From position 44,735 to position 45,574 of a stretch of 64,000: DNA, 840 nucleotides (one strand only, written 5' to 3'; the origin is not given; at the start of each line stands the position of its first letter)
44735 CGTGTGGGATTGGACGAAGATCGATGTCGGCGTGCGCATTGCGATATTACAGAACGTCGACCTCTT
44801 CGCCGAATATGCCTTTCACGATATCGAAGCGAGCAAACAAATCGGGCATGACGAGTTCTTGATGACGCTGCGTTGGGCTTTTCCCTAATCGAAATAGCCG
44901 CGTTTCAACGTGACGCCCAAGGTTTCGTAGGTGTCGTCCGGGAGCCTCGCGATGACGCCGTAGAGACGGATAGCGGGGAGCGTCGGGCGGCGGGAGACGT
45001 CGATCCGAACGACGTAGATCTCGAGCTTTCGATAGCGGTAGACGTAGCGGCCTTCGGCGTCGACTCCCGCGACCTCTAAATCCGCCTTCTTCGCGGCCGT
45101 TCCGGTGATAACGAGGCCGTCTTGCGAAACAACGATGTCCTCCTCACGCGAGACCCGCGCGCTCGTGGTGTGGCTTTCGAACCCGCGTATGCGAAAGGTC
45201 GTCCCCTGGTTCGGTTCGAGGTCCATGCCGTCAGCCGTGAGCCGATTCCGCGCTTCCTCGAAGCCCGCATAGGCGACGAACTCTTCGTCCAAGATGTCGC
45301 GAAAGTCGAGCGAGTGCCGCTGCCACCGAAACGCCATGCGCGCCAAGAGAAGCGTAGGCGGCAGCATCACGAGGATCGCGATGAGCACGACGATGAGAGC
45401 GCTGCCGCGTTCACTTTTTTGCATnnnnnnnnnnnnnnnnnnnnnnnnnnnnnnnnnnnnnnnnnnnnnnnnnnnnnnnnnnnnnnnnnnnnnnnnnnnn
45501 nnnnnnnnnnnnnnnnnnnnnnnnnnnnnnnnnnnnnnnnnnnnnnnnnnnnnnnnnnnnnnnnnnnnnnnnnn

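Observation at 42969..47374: Pilin-like two-gene operon followed on the same strand by a HAMP / adenylate-cyclase / Ser-Thr-kinase fusion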

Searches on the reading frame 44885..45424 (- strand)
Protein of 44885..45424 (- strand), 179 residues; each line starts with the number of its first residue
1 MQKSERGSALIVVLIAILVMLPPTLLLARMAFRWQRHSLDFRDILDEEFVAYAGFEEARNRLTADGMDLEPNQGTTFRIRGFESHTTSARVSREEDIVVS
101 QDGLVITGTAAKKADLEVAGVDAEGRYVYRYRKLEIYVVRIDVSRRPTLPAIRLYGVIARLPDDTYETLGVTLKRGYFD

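Call 7: search_protein_families(library=pfam, proteins=[window:44885-45424:-], max_evalue=0.01)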
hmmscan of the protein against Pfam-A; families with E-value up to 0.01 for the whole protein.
window:44885-45424:- (179 aa): 0 families

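Call 26: find_homologous_proteins(query=window:44885-45424:-)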
Query window:44885-45424:- (179 aa): 29 proteins with E <= 0.001 among 215 candidates.
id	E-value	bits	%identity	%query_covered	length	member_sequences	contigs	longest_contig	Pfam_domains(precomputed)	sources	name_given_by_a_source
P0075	1.9e-100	351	92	100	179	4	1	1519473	-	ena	-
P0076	1.5e-94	332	84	100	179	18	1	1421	-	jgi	-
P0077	1.6e-94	332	86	100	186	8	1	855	-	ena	-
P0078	1.6e-88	313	80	99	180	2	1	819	-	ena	-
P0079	1.5e-75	270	95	75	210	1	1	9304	-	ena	-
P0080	2.7e-67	244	61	100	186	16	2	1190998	-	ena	-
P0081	7.9e-65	235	60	100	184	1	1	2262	-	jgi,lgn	-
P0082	1.0e-64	235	61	99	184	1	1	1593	-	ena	-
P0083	2.8e-64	234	59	98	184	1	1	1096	-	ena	-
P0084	5.0e-64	233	59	100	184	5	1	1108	-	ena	-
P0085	6.3e-64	233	60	98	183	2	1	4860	-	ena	-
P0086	7.9e-64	232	60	97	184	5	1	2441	-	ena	-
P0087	1.0e-63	232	62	84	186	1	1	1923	-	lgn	-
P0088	1.3e-63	232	61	100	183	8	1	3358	-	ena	-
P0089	1.5e-63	231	59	85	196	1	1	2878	-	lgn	-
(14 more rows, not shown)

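Call 36: predict_structure(alignment_id=A2)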
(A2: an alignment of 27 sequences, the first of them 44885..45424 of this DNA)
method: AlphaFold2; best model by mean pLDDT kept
length: 179 residues; sequences in the alignment: 27
mean_pLDDT: 82.3   pTM: 0.66
mean pLDDT of the five models: 82.3, 81.8, 81.7, 80.6, 78.1
residues with pLDDT >= 90: 62; 70-90: 86; 50-70: 30; < 50: 1
segments of 3 or more residues with pLDDT < 50: none
pLDDT, mean of each block of 10 residues (from residue 1): 70 93 93 88 88 92 81 87 86 81 69 59 62 84 85 91 84 87
secondary structure, 60 per line:
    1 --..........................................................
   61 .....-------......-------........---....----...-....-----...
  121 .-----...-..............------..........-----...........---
elements in order: H3-65 E73-78 E86-93 E97-100 E105-107 H109-112 E118-121 E127-129 E131-144 E151-160 E166-176

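Call 40: fold_search(model_id=the predicted structure, library=pdb)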
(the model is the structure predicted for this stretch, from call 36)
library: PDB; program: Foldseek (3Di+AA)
matches with E <= 10: 490; with E <= 0.001: 0
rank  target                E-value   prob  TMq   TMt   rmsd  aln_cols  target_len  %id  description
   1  1xvs_A                1.1e-02  0.60  0.19  0.25  14.9       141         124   14  Crystal structure of apaG Protein from Vibrio cholerae (released 2004-12-14)
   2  1tza_A                2.0e-02  0.47  0.18  0.23  15.4       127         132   12  X-ray structure of Northeast Structural Genomics Consortium target SoR45 (released 2004-07-27)
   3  1xq4_A                3.1e-02  0.23  0.15  0.19  15.1       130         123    8  Crystal Structure of the Putative ApaA Protein from Bordetella pertussis, Northeast Structural Genomics Target BeR40 (released 2004-11-09)
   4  1xq4_B                3.1e-02  0.21  0.15  0.19  14.9       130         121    8  Crystal Structure of the Putative ApaA Protein from Bordetella pertussis, Northeast Structural Genomics Target BeR40 (released 2004-11-09)
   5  1xq4_C                4.1e-02  0.20  0.15  0.19  15.2       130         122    8  Crystal Structure of the Putative ApaA Protein from Bordetella pertussis, Northeast Structural Genomics Target BeR40 (released 2004-11-09)
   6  1tza_B                5.4e-02  0.35  0.18  0.22  14.9       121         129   12  X-ray structure of Northeast Structural Genomics Consortium target SoR45 (released 2004-07-27)
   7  2f1e_MODEL_1_A        6.4e-02  0.16  0.14  0.20  14.6       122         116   10  Solution structure of ApaG protein (released 2006-10-24)
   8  1txn_B                9.9e-02  0.77  0.27  0.20   9.1       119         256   14  Crystal structure of coproporphyrinogen III oxidase (released 2004-11-30)
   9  9p4w_A                1.1e-01  0.30  0.19  0.03  12.0       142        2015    7  Atomic model of wild type S. cerevisiae Fatty Acid Synthase (FAS) (released 2025-08-27)
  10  2yn3_D                1.1e-01  0.15  0.15  0.13  20.1       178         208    9  Structural insight into the giant calcium-binding adhesin SiiE: implications for the adhesion of Salmonella enterica t (released 2013-04-03)
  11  1tlb_A                1.4e-01  0.35  0.21  0.13  11.2       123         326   20  Yeast coproporphyrinogen oxidase (released 2004-07-20)
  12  7u01_A                2.0e-01  0.12  0.15  0.22  15.3       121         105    9  Structure of CD148 fibronectin type III domain 2 (released 2023-02-22)
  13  3zk4_A                2.1e-01  0.18  0.15  0.06  16.7       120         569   12  Structure of purple acid phosphatase PPD1 isolated from yellow lupin (Lupinus luteus) seeds (released 2014-01-29)
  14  7u01_C                2.1e-01  0.12  0.14  0.23  14.8       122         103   11  Structure of CD148 fibronectin type III domain 2 (released 2023-02-22)
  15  7bc4_B                2.4e-01  0.20  0.19  0.03  12.3       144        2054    8  Cryo-EM structure of fatty acid synthase (FAS) from Pichia pastoris (released 2021-05-19)
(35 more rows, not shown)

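Call 46: search_protein_families(library=ncbifam, proteins=[window:44885-45424:-], max_evalue=1)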
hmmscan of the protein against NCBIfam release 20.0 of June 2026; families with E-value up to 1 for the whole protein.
window:44885-45424:- (179 aa): 0 families

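Call 73: search_protein_families(library=pfam, proteins=[window:44885-45424:-], max_evalue=5)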
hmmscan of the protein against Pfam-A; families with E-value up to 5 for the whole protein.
window:44885-45424:- (179 aa): 2 families
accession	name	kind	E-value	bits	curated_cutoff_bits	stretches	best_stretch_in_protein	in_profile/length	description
PF05416.18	Peptidase_C37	-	0.027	13.5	20.2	1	89-131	471-513/535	Southampton virus-type processing peptidase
PF17936.7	Big_6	-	0.2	12.4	27.6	1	96-122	7-33/83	Bacterial Ig domain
